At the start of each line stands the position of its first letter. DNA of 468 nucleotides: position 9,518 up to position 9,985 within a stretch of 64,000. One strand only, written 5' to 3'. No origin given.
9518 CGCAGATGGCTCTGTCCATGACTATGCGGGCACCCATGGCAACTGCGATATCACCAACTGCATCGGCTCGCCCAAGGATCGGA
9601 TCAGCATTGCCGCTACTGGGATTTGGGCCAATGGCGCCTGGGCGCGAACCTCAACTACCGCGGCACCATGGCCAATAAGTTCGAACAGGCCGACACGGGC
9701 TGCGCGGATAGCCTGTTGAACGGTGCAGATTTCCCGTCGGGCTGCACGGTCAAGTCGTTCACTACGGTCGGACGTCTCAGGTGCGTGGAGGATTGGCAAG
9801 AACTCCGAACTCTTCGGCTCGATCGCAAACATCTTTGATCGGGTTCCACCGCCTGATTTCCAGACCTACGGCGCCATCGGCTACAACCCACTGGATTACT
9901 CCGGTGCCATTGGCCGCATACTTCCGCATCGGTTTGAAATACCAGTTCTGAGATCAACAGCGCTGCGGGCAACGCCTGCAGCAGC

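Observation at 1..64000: Block-wise clustering of frameshifts, often as compensating indel pairs, including in essential genes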

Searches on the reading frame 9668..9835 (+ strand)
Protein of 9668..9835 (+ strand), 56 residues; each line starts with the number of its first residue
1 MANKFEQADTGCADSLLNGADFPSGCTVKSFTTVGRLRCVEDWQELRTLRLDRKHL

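Call 60: list_cluster_members(proteins=[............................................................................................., window:9668-9835:+, window:9723-10082:+, window:55643-56134:+, window:54479-54904:-, window:55086-55388:+, window:49940-50182:+, window:60492-60752:+, window:4838-5068:+, window:5043-6437:+])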
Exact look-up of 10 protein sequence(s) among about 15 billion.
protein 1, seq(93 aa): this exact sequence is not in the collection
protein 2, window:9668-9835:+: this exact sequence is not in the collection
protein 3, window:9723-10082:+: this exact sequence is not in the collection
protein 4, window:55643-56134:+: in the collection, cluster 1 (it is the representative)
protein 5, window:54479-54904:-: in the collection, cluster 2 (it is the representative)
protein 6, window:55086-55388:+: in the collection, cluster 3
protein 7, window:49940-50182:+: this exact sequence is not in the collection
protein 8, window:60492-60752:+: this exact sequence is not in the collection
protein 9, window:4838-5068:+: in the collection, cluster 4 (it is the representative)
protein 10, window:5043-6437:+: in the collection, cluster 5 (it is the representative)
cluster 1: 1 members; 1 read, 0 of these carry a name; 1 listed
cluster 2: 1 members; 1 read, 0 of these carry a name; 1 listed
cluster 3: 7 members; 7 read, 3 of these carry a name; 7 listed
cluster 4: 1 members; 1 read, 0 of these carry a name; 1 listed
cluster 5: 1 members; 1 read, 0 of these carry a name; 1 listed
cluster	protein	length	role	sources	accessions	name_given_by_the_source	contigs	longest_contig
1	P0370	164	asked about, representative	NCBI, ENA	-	-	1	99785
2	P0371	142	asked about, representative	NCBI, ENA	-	-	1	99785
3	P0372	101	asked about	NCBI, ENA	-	-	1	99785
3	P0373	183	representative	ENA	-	-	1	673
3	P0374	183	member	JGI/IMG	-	ribosome maturation factor RimP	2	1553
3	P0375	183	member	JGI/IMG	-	ribosome maturation factor RimP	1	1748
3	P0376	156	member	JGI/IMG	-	ribosome maturation factor RimP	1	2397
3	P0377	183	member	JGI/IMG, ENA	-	-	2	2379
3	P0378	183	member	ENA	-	-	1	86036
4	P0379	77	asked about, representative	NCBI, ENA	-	-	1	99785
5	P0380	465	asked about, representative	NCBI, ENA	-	-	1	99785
